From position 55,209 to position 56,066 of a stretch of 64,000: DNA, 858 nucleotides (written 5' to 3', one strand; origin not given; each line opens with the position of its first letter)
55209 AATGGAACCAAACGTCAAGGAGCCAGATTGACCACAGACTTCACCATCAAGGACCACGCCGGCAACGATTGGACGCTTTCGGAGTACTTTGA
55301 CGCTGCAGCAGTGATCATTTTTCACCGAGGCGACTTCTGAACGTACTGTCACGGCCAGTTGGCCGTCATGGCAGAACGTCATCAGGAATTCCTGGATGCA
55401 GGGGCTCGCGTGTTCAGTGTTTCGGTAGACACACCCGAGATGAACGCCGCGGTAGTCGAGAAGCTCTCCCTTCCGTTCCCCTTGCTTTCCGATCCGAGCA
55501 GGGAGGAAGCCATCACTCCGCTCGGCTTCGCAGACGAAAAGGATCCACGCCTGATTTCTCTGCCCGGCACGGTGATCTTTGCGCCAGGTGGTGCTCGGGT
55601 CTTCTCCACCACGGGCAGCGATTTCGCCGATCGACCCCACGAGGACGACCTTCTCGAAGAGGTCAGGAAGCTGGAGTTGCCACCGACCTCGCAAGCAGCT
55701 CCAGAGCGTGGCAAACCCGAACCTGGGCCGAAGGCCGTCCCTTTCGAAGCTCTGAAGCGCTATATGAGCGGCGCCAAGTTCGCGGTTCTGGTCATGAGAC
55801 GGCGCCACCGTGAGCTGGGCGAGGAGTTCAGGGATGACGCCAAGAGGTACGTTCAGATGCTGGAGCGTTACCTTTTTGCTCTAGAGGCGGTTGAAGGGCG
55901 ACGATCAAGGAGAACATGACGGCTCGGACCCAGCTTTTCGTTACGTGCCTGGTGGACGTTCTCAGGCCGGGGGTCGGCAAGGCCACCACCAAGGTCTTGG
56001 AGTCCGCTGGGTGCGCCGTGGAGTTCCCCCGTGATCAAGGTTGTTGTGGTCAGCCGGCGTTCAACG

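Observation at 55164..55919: Candidate selenocysteine (UxxC) peroxiredoxin/redoxin gene heading the lutABC operon, with a SECIS-like hairpin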

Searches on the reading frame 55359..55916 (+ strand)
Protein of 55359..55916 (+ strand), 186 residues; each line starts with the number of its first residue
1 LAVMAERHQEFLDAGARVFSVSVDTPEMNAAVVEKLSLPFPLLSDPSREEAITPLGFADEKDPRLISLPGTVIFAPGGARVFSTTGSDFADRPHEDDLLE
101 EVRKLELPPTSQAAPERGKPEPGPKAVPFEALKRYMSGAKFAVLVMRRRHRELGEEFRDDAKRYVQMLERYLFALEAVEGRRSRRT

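Call 6: search_protein_families(library=pfam, proteins=[window:55359-55916:+], max_evalue=0.01)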
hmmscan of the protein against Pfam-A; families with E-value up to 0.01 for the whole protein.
seq(186 aa): 1 family
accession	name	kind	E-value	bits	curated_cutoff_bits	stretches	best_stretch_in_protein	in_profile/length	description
PF00578.27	AhpC-TSA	-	9.2e-10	39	26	1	3-77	47-118/124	AhpC/TSA family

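Call 17: find_related_loci(query=A1, collection=genome_contigs, flank=10000)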
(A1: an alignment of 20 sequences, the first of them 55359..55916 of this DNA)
Query A1 (186 aa) in genome_contigs; peptide patterns used: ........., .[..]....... (x = any residue, [..] = any of these).
291 stretches matched a pattern; 54 encode a relative of the query (tblastn E <= 1e-3); 54 distinct loci.
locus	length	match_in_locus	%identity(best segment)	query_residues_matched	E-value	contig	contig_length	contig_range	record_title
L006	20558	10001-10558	63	1-186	1e-73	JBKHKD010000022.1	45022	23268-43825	MAG: Actinomycetota bacterium isolate D5M12_6 NODE_184_length_45022_cov_34.898214, whole genome shotgun sequence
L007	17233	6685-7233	64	1-183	5e-73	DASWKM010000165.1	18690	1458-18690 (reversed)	MAG TPA_asm: Acidimicrobiia bacterium isolate SMAG_U2922 k141_3236628, whole genome shotgun sequence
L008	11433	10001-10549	63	1-183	9e-73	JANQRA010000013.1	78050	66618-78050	MAG: Acidimicrobiia bacterium isolate IP29b_bin.45 k99_2385330, whole genome shotgun sequence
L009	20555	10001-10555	62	1-185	3e-72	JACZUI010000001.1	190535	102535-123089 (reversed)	MAG: Acidobacteria bacterium isolate B15T1B8 B15T1B8_NODE56, whole genome shotgun sequence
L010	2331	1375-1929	64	1-185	1e-73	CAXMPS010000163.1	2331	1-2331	MAG: uncultured Gammaproteobacteria bacterium isolate 07C-BC-St03_bin.31.orig genome assembly, contig: k141_2369678, who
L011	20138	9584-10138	60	1-185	5e-70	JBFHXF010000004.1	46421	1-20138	MAG: Acidimicrobiia bacterium isolate Mix_sand09.2021.07.Z.5 k141_2186494_length_46421_cov_14.9260, whole genome shotgun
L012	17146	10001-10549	63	1-183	2e-68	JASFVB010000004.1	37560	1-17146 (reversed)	MAG: Acidimicrobiia bacterium isolate D1105M12metaG_Bin_69 D1105M12metaG_FD_scaffold_29_c1, whole genome shotgun sequenc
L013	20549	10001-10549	60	1-183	1e-68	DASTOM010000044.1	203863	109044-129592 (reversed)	MAG TPA_asm: Acidimicrobiia bacterium isolate SMAG_U2170 k141_243733, whole genome shotgun sequence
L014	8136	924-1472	62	1-183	2e-68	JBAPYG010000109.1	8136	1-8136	MAG: Acidimicrobiia bacterium isolate MFD00166_ilm_asm_bin5 k127_172997, whole genome shotgun sequence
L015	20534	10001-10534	61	1-178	3e-68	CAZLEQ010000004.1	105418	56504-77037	MAG TPA_asm: uncultured Acidimicrobiaceae bacterium isolate SRP217488_co1_183 genome assembly, contig: NODE_29_length_10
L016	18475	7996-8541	59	1-182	1e-68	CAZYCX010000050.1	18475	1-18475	MAG TPA_asm: uncultured Acidimicrobiaceae bacterium isolate SRP284430_co1_2 genome assembly, contig: NODE_1804_length_18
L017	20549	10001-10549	61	1-183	4e-67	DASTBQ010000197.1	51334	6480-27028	MAG TPA_asm: Acidimicrobiia bacterium isolate SMAG_U770 k141_214451, whole genome shotgun sequence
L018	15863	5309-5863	59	1-185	5e-67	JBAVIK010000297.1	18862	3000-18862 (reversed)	MAG: Acidimicrobiia bacterium isolate MFD02594_ilm_asm_bin11 k127_50674, whole genome shotgun sequence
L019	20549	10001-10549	61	1-183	1e-66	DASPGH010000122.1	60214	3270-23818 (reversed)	MAG TPA_asm: Acidimicrobiia bacterium isolate SMAG_U16446 k141_922353, whole genome shotgun sequence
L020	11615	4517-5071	57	1-185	5e-66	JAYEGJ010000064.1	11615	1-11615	MAG: Actinomycetota bacterium isolate MAG249 MAG249_64, whole genome shotgun sequence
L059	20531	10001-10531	49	1-181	3e-44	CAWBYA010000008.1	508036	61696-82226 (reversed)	MAG: uncultured Acidimicrobiia bacterium isolate MFD09779.bin.1.81 genome assembly, contig: contig_57053, whole genome s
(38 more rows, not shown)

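Call 45: search_protein_representatives(alignment_id=A1)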
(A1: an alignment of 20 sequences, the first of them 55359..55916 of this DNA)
Query: 20 sequences, 180 profile positions. Proteins with E-value up to 0.001 (for the whole library): 733; up to 1e-10: 133; up to 1e-30: 20. The best 150 are listed.
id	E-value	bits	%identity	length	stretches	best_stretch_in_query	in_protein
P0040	1.9e-82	291.6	-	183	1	1-179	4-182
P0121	5.1e-56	205.5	-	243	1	1-142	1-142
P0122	1.3e-51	191.1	-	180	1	5-176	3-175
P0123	1.7e-51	190.8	-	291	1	1-117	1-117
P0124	3.2e-51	189.9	-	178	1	5-174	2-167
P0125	2.8e-50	186.8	-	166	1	17-178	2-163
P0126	7.5e-47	175.6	-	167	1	15-178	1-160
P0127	2.3e-44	167.5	-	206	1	1-95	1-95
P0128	2.8e-42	160.7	-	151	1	30-179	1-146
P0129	1.7e-40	154.9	-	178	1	1-178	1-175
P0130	7.5e-39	149.6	-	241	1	1-176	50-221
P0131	1.9e-37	145.0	-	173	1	1-149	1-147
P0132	1.6e-35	138.7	-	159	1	1-115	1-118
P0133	7.5e-35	136.5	-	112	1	70-179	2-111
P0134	8.5e-35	136.4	-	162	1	14-173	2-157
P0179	8.3e-19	84.3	-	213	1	1-168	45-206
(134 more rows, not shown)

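Call 48: predict_structure(alignment_id=A1)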
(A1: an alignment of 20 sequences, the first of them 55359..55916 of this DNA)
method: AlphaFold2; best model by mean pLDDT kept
length: 186 residues; sequences in the alignment: 20
mean_pLDDT: 70.0   pTM: 0.58
mean pLDDT of the five models: 70.0, 65.6, 60.5, 60.3, 56.3
residues with pLDDT >= 90: 0; 70-90: 107; 50-70: 57; < 50: 22
segments of 3 or more residues with pLDDT < 50: 1-6, 53-61, 63-67
pLDDT, mean of each block of 10 residues (from residue 1): 53 75 73 69 63 45 50 69 64 71 85 71 78 85 85 81 77 73 63
secondary structure, 60 per line:
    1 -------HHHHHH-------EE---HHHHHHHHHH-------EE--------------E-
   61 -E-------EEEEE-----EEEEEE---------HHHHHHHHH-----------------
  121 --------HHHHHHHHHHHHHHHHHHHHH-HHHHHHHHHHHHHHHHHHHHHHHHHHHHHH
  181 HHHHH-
elements in order: H8-13 H26-35 E70-74 E80-85 H95-103 H129-149 H151-185

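Call 53: search_protein_families(library=pfam, proteins=[L059:6952-8133:-, L059:8625-9788:-, L059:9039-9866:+, L059:10155-11111:-, L059:10739-11290:+, L059:12766-13755:-, L059:12826-13794:+, L059:13789-16050:-, L059:6144-7007:-, L059:11824-12363:+], max_evalue=0.00001)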
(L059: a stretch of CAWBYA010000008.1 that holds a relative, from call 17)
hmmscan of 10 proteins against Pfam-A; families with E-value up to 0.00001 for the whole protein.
L059:6952-8133:- (393 aa): 1 family
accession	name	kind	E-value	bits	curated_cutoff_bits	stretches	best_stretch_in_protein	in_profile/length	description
PF03437.21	BtpA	-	3e-86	289.4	30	1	137-388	4-253/254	BtpA family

L059:8625-9788:- (387 aa): 2 families
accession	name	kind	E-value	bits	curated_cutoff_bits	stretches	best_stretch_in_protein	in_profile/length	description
PF03641.19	Lysine_decarbox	-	9e-23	81.3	27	1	127-228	11-102/131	Possible lysine decarboxylase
PF18306.6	LDcluster4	-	6.3e-09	36.1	26.3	1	82-192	3-110/151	SLOG cluster4 family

L059:9039-9866:+ (275 aa): 0 families

L059:10155-11111:- (318 aa): 0 families

L059:10739-11290:+ (183 aa): 0 families

L059:12766-13755:- (329 aa): 1 family
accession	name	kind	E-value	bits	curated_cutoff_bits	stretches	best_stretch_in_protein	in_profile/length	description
PF07728.20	AAA_5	-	1.9e-12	47.8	22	1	71-211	1-138/139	AAA domain (dynein-related subfamily)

L059:12826-13794:+ (322 aa): 0 families

L059:13789-16050:- (753 aa): 0 families

L059:6144-7007:- (287 aa): 0 families

L059:11824-12363:+ (179 aa): 1 family
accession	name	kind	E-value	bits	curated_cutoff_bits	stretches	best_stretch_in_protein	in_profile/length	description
PF00156.33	Pribosyltran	-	5.6e-27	94.4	26.3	1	15-161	11-157/158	Phosphoribosyl transferase domain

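Call 59: find_homologous_proteins(query=A2, max_evalue=1e-10)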
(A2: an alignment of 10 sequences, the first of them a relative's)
Query A2 (10 sequences) (217 aa, profile of the alignment): 135 proteins with E <= 1e-10 among 8000 candidates; the best 120 are listed.
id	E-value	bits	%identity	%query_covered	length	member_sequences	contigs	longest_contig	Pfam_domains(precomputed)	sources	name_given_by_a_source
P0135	2.7e-86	307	100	100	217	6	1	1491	PF08534.17,PF00578.28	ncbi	-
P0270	2.2e-82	294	86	99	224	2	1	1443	PF08534.17,PF00578.28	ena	-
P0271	5.7e-82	293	40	96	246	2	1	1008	PF08534.17,PF00578.28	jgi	jgi:peroxiredoxin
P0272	4.2e-81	290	90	94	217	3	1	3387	PF08534.17,PF00578.28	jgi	jgi:peroxiredoxin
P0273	5.0e-81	289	44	86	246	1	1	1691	PF08534.17,PF00578.28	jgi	jgi:peroxiredoxin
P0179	8.0e-81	289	42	93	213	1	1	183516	PF08534.17,PF00578.28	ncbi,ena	-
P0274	5.1e-80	286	41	96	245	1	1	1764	PF08534.17,PF00578.28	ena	-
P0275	2.7e-79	284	42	96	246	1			PF08534.17,PF00578.28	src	-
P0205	6.8e-79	283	45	52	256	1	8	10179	PF08534.17,PF00578.28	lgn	-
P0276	2.6e-78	281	43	87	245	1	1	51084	PF08534.17,PF00578.28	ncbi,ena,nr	ncbi:MAG TPA: peroxiredoxin family protein [Rubrobacteraceae bacterium]|nr:peroxiredoxin family prot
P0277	4.0e-78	280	49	97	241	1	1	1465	PF08534.17,PF00578.28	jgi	jgi:peroxiredoxin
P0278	4.4e-78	280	39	95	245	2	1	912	PF08534.17,PF00578.28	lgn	-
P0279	4.5e-78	280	41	94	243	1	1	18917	PF08534.17,PF00578.28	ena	-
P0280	3.0e-77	277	41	86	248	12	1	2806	PF08534.17,PF00578.28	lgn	-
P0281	4.8e-77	276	40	87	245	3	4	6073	PF08534.17,PF00578.28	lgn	-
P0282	4.1e-76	273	40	86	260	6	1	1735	PF08534.17,PF00578.28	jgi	-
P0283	8.6e-76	272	36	97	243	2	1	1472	PF08534.17,PF00578.28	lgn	-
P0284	1.0e-75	272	41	84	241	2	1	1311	PF08534.17,PF00578.28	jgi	jgi:peroxiredoxin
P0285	1.2e-75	272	39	84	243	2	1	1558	PF08534.17,PF00578.28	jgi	jgi:peroxiredoxin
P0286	3.7e-75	270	36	97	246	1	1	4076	PF08534.17,PF00578.28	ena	-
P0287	7.0e-75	269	35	96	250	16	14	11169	PF08534.17,PF00578.28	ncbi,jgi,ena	jgi:peroxiredoxin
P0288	1.9e-74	268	38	99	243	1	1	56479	PF08534.17,PF00578.28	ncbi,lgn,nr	ncbi:MAG TPA: peroxiredoxin family protein [Rubrobacteraceae bacterium]|nr:peroxiredoxin family prot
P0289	2.8e-74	267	36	97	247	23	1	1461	PF08534.17,PF00578.28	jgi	jgi:peroxiredoxin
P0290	3.0e-73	264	38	97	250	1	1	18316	PF08534.17,PF00578.28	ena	-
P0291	4.8e-73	263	42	87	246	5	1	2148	PF08534.17,PF00578.28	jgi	-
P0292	6.1e-73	263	42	87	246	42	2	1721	PF08534.17,PF00578.28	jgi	jgi:peroxiredoxin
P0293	1.7e-72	262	42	87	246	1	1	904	PF08534.17,PF00578.28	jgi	jgi:peroxiredoxin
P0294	2.5e-72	261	43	87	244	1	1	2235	PF08534.17,PF00578.28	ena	-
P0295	8.6e-72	259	40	87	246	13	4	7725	PF08534.17,PF00578.28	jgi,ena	jgi:peroxiredoxin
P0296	1.6e-71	258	37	94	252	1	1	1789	PF08534.17,PF00578.28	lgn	-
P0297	3.2e-71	257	41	87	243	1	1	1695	PF08534.17,PF00578.28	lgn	-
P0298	2.9e-70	254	43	87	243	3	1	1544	PF08534.17,PF00578.28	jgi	jgi:peroxiredoxin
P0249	1.0e-69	252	33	88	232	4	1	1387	PF08534.17,PF00578.28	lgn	-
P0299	2.2e-69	251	52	86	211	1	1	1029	PF08534.17,PF00578.28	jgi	jgi:peroxiredoxin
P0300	9.4e-68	246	37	96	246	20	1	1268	PF08534.17,PF00578.28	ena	-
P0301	3.0e-67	244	38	96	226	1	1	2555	PF08534.17,PF00578.28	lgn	-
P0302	2.5e-63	232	40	97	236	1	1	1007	PF08534.17,PF00578.28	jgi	jgi:peroxiredoxin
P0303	6.3e-57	211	41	87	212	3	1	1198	PF08534.17,PF00578.28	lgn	-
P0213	3.8e-55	205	54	59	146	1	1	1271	PF08534.17,PF00578.28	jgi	-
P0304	3.6e-52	195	46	67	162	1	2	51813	PF08534.17,PF00578.28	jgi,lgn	-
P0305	6.3e-52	194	41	79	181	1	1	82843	PF00578.28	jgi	jgi:hypothetical protein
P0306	5.2e-50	188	50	63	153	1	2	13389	PF08534.17,PF00578.28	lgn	-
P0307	1.1e-47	180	51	75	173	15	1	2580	PF00578.28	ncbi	-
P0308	8.1e-47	178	49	76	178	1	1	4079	PF00578.28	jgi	jgi:alkyl hydroperoxide reductase subunit AhpC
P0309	8.7e-44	168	37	77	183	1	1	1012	PF00578.28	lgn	-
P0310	1.6e-43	167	48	53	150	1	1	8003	PF08534.17,PF00578.28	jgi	jgi:peroxiredoxin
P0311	3.1e-43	166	36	67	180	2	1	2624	PF08534.17,PF00578.28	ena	-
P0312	3.3e-43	166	38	75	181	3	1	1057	PF08534.17,PF00578.28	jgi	jgi:hypothetical protein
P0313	3.3e-43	166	36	67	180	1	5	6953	PF08534.17,PF00578.28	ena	-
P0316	9.4e-43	164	36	67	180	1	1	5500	PF08534.17,PF00578.28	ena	-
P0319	1.7e-42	163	36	67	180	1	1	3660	PF08534.17,PF00578.28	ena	-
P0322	2.2e-42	163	47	72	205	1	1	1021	PF00578.28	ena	-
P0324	2.8e-42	163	42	72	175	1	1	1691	PF00578.28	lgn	-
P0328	1.6e-41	160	35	71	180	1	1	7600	PF08534.17,PF00578.28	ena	-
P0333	3.2e-41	159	31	78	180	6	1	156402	PF08534.17,PF00578.28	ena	-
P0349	3.1e-40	156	39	75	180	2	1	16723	PF00578.28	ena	-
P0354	6.4e-40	155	39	77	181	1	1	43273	PF08534.17,PF00578.28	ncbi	-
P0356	9.9e-40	154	35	77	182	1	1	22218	PF00578.28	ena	-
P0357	1.2e-39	154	41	66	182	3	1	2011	PF00578.28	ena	-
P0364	3.9e-39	152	38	73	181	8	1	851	PF00578.28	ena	-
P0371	1.4e-38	151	40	72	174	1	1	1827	PF00578.28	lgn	-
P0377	4.4e-38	149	52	47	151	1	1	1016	PF00578.28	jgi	-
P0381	1.9e-37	147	41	72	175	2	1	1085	PF08534.17,PF00578.28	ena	-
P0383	4.5e-37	146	47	44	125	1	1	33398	PF08534.17,PF00578.28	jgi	jgi:peroxiredoxin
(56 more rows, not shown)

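Call 60: find_encoding_contigs(protein=P0179, flank=6000, max_places=1)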
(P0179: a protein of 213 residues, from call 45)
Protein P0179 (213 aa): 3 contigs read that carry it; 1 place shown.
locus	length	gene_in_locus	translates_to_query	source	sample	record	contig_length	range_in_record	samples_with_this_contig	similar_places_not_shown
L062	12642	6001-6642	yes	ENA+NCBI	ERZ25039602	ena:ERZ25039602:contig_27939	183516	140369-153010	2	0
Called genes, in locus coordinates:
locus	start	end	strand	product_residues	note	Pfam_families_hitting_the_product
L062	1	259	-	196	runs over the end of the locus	-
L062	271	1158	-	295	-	PF05762:VWA_CoxE (weak)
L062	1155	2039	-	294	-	-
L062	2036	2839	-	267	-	PF01882:DUF58 (weak)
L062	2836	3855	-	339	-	PF20030:bpMoxR (weak), PF00493:MCM (weak), PF07726:AAA_3, PF07728:AAA_5, PF17863:AAA_lid_2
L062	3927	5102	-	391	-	PF07690:MFS_1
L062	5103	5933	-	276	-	PF03446:NAD_binding_2, PF14833:NAD_binding_11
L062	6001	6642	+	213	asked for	PF00578:AhpC-TSA, PF08534:Redoxin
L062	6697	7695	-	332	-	PF02469:Fasciclin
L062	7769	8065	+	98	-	-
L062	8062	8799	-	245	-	PF04909:Amidohydro_2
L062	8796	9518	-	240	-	PF01026:TatD_DNase, PF04909:Amidohydro_2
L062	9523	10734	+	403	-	PF00583:Acetyltransf_1, PF13673:Acetyltransf_10 (weak), PF13508:Acetyltransf_7 (weak), PF01590:GAF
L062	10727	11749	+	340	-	PF03069:FmdA_AmdA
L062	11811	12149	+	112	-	-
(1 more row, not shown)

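Call 61: find_encoding_contigs(protein=P0276, flank=6000, max_places=1)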
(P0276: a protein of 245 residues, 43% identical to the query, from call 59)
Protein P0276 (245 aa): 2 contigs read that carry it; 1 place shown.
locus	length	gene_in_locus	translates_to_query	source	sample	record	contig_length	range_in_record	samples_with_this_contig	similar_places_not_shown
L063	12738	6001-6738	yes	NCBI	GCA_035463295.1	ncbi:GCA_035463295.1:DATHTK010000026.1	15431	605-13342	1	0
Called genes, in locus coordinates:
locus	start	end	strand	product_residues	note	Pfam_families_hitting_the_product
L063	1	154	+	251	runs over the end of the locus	PF03824:NicO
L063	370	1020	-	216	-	PF01370:Epimerase, PF05368:NmrA, PF13460:NAD_binding_10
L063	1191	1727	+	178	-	PF00353:HemolysinCabind (weak)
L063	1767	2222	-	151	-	-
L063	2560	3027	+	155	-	PF00582:Usp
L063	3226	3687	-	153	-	PF00582:Usp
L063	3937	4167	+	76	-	-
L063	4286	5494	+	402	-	PF00768:Peptidase_S11, PF13354:Beta-lactamase2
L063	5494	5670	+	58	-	-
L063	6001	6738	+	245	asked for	PF00578:AhpC-TSA, PF08534:Redoxin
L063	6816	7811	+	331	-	PF02517:Rce1-like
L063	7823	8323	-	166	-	PF07098:DUF1360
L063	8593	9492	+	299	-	PF00106:adh_short, PF08659:KR, PF23441:SDR (weak), PF13561:adh_short_C2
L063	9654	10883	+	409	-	PF00696:AA_kinase, PF01842:ACT (weak), PF13840:ACT_7, PF22468:ACT_9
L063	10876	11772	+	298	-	PF00701:DHDPS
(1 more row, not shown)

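Call 69: predict_structure(alignment_id=A3)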
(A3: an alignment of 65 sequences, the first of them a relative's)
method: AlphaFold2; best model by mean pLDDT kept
length: 217 residues; sequences in the alignment: 65
mean_pLDDT: 97.3   pTM: 0.92
mean pLDDT of the five models: 97.3, 97.2, 97.0, 96.9, 96.8
residues with pLDDT >= 90: 214; 70-90: 3; 50-70: 0; < 50: 0
segments of 3 or more residues with pLDDT < 50: none
pLDDT, mean of each block of 10 residues (from residue 1): 97 98 98 97 98 99 99 98 98 98 97 98 96 95 99 98 97 96 98 96 96 92
secondary structure, 60 per line:
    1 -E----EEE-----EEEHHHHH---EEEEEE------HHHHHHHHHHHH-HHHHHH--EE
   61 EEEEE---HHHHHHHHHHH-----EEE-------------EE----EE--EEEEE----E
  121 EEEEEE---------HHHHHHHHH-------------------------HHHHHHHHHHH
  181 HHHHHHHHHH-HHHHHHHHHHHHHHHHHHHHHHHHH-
elements in order: E7-9 E15-17 H18-22 E26-31 H38-49 H51-56 E59-65 H69-79 E85-87 E111-115 E120-126 H136-144 H170-190 H192-216

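Call 71: fold_search(model_id=the predicted structure, library=pdb)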
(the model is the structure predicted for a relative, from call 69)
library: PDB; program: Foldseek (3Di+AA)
matches with E <= 10: 902; with E <= 0.001: 570
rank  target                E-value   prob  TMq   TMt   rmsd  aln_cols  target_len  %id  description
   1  3hjp_A                2.1e-10  1.00  0.63  0.85   1.8       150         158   21  The crystal structure of Bcp4 from Sulfolobus Solfataricus (released 2010-05-26)
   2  5epf                  3.0e-10  1.00  0.60  0.83   2.7       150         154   23  Crystal structure of Peroxidoxin BcpB from Mycobacterium tuberculosis (released 2015-12-02)
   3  1xxu_A                4.0e-10  1.00  0.64  0.89   1.6       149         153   25  Crystal Structure of AhpE from Mycrobacterium tuberculosis, a 1-Cys peroxiredoxin (released 2005-02-22)
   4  4xih_A                5.7e-10  1.00  0.62  0.86   1.9       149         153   26  Crystal structure of the R116A mutant AhpE from Mycobacterium tuberculosis (released 2016-06-29)
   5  1xvw_B                7.7e-10  1.00  0.64  0.86   1.7       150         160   25  Crystal Structure of AhpE from Mycobacterium tuberculosis, a 1-Cys peroxiredoxin (released 2005-02-22)
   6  5c04_A                7.7e-10  1.00  0.63  0.88   1.6       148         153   25  Crystal structure of the F37H mutant AhpE from Mycobacterium tuberculosis (released 2016-07-27)
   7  4x0x_B                1.0e-09  1.00  0.64  0.89   1.6       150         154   25  The structure of AhpE from Mycobacterium tuberculosis revisited (released 2016-07-27)
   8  4x1u_A                1.4e-09  1.00  0.63  0.86   1.6       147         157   25  The structure of AhpE from Mycobacterium tuberculosis revisited (released 2016-07-27)
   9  6q5v_A                2.1e-09  1.00  0.59  0.62   2.7       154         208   22  1-Cys SiPrx, a Prx6-family 1-Cys peroxiredoxin of the thermoacidophilic archaeon Sulfolobus islandicus (released 2019-05-29)
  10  5jly_A                2.4e-09  1.00  0.57  0.73   2.7       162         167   21  Structure of Peroxiredoxin-1 from Schistosoma japonicum (released 2017-05-03)
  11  4x1u_B                2.5e-09  1.00  0.63  0.85   1.7       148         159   25  The structure of AhpE from Mycobacterium tuberculosis revisited (released 2016-07-27)
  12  3ztl_J                2.7e-09  1.00  0.56  0.66   8.3       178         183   19  Crystal structure of decameric form of Peroxiredoxin I from Schistosoma mansoni (released 2012-03-21)
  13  5id2_D                2.9e-09  1.00  0.64  0.89   1.6       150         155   25  Asymmetry in the active site of Mycobacterium tuberculosis AhpE upon exposure to Mycothiol (released 2016-08-03)
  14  2h1b_A                2.9e-09  1.00  0.52  0.78   3.1       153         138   24  ResA E80Q (released 2006-09-19)
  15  5id2_A                3.0e-09  1.00  0.64  0.89   1.6       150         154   25  Asymmetry in the active site of Mycobacterium tuberculosis AhpE upon exposure to Mycothiol (released 2016-08-03)
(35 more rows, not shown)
